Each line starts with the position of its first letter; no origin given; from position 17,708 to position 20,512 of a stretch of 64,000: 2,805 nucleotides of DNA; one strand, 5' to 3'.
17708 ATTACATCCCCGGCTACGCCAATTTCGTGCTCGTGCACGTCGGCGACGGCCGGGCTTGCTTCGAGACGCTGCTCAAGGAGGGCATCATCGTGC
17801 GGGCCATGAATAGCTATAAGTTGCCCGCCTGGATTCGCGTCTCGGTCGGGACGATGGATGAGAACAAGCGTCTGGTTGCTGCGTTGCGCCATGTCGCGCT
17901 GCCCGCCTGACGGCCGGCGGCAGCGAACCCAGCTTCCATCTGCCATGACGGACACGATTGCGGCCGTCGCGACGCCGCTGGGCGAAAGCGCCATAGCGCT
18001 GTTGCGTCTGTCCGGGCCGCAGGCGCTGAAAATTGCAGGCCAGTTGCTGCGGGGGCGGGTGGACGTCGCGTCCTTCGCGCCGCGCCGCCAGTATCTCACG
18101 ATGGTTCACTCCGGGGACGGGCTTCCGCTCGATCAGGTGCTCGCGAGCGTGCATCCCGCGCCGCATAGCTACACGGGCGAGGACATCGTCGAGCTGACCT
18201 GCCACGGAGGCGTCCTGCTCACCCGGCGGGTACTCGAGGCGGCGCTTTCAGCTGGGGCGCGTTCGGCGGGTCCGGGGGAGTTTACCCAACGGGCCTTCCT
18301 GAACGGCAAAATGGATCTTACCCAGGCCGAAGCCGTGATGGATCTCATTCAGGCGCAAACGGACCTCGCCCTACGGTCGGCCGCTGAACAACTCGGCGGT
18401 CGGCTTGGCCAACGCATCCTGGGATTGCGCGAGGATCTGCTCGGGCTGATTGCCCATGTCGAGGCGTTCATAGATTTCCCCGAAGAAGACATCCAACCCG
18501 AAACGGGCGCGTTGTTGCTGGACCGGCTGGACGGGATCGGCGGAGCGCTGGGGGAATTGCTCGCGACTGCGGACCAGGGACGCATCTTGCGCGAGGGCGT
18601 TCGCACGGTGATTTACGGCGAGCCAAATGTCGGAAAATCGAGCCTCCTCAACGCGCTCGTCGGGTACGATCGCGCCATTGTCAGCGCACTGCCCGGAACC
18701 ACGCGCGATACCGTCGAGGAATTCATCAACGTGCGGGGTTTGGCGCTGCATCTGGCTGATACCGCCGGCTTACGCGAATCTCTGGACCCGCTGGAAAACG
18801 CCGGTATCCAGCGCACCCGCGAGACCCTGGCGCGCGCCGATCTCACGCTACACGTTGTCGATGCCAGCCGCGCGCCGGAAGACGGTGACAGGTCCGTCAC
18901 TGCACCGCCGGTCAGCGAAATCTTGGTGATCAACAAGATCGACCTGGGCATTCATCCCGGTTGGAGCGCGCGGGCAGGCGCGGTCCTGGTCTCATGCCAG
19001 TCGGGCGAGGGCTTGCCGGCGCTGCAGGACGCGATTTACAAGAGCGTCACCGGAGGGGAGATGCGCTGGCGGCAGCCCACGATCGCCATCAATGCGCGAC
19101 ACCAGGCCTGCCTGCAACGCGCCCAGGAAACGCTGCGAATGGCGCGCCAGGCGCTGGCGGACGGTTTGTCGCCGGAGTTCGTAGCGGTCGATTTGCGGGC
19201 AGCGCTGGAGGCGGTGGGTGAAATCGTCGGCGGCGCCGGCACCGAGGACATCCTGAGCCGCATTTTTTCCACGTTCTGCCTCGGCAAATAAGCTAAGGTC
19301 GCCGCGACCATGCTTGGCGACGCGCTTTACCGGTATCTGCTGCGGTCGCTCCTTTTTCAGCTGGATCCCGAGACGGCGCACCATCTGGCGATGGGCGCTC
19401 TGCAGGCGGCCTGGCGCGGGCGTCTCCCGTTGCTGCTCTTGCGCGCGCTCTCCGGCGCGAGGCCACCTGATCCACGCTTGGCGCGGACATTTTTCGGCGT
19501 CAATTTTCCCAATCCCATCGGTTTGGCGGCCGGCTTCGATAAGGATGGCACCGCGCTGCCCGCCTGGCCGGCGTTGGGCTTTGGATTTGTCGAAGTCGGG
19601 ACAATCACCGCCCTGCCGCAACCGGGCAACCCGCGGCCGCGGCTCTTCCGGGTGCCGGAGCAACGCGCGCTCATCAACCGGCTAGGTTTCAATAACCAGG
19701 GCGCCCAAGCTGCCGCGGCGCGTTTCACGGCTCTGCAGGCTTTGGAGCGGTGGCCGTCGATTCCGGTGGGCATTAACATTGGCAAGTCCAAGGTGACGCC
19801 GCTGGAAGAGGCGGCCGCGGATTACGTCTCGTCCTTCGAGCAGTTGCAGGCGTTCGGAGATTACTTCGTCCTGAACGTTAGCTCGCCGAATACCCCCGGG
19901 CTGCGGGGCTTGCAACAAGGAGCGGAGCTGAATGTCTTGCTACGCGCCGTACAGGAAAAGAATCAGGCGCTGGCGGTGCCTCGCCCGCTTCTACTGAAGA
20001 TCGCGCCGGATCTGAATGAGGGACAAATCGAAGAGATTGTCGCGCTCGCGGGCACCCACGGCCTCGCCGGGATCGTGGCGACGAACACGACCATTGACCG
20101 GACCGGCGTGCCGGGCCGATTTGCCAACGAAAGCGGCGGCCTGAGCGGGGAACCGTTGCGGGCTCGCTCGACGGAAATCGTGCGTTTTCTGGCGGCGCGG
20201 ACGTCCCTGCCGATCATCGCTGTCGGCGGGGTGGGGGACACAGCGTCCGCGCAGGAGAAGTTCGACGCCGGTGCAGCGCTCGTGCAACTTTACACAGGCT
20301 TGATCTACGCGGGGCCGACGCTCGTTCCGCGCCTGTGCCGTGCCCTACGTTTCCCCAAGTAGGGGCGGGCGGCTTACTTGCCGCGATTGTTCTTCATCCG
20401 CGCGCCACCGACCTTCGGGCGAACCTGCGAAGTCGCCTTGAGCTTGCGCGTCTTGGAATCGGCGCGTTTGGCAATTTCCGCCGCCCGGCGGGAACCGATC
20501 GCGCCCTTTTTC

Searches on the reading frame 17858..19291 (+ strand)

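Call 41: search_protein_families(library=pfam, proteins=[window:17858-19291:+], max_evalue=0.001)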
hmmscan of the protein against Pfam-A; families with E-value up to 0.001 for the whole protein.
window:17858-19291:+ (477 aa): 4 families
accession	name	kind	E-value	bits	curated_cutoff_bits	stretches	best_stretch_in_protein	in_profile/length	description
PF12631.12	MnmE_helical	-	1.9e-57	195.2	40.1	1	154-474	1-211/211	MnmE helical domain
PF10396.14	TrmE_N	-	1.2e-37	129.2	29.8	1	33-151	1-117/117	GTP-binding protein TrmE N-terminus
PF01926.29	MMR_HSR1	-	1.1e-22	80.7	21.9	1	250-348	2-97/113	50S ribosome-binding GTPase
PF02421.24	FeoB_N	-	3.1e-08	33.7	27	1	250-338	3-90/156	Ferrous iron transport protein B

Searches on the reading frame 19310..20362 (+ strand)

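Call 41: search_protein_families(library=pfam, proteins=[window:19310-20362:+], max_evalue=0.001)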
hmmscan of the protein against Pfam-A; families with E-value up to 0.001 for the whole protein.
window:19310-20362:+ (350 aa): 1 family
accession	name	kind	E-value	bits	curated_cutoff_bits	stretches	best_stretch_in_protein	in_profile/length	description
PF01180.27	DHO_dh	-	1.4e-79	267.8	27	1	57-346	2-287/291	Dihydroorotate dehydrogenase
